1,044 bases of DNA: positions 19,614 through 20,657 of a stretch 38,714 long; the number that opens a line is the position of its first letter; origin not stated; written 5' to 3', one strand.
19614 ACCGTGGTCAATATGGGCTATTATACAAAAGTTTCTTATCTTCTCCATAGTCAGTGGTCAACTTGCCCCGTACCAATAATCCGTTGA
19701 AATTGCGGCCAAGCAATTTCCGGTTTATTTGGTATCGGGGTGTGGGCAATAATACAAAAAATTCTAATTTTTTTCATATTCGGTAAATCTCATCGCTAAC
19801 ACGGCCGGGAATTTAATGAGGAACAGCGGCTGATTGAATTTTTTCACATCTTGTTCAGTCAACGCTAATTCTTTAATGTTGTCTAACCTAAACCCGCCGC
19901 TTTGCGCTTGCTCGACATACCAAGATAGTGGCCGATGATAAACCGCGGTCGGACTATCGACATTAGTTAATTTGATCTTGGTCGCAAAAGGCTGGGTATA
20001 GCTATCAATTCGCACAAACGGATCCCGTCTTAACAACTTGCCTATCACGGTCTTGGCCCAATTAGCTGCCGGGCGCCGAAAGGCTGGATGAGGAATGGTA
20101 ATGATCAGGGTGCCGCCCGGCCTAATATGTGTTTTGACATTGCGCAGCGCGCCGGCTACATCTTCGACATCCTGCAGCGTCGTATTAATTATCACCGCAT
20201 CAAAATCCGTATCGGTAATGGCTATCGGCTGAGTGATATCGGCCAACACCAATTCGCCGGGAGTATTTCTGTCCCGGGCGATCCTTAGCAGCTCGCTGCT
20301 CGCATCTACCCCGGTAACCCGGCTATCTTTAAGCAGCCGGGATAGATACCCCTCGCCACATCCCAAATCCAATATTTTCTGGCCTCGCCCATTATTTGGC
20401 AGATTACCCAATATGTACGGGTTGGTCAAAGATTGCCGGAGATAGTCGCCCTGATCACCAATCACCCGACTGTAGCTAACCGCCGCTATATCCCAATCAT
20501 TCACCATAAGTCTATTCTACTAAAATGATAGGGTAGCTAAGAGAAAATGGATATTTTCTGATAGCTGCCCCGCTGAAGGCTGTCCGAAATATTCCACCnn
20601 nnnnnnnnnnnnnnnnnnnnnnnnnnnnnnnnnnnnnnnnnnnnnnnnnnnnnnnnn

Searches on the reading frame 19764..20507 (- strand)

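Call 60: search_protein_families(library=pfam, proteins=[window:19764-20507:-], max_evalue=0.001)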
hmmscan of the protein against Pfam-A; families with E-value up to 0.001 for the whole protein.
window:19764-20507:- (247 aa): 9 families
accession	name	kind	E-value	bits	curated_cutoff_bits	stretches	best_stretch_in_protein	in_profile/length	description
PF08241.18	Methyltransf_11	-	1.2e-17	64.7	21.2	1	46-136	1-95/95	Methyltransferase domain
PF13649.12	Methyltransf_25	-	4.8e-15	56.4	27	1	45-132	1-97/97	Methyltransferase domain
PF13847.12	Methyltransf_31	-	8.5e-15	55.1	27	1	41-140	3-113/145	Methyltransferase domain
PF13489.12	Methyltransf_23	-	4.3e-14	53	27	1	34-150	15-132/164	Methyltransferase domain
PF08242.18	Methyltransf_12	-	2.9e-13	50.8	30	1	46-134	1-98/98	Methyltransferase domain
PF07021.18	MetW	-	9.2e-08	32.4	21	1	41-143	13-114/193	Methionine biosynthesis protein MetW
PF05175.20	MTS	-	8.9e-07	29.1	23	1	32-137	23-139/170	Methyltransferase small domain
PF01209.24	Ubie_methyltran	-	2.2e-06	27.7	20.1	1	38-154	44-173/233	ubiE/COQ5 methyltransferase family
PF13679.12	Methyltransf_32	-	5.9e-05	23.5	27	1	37-82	21-74/143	Methyltransferase domain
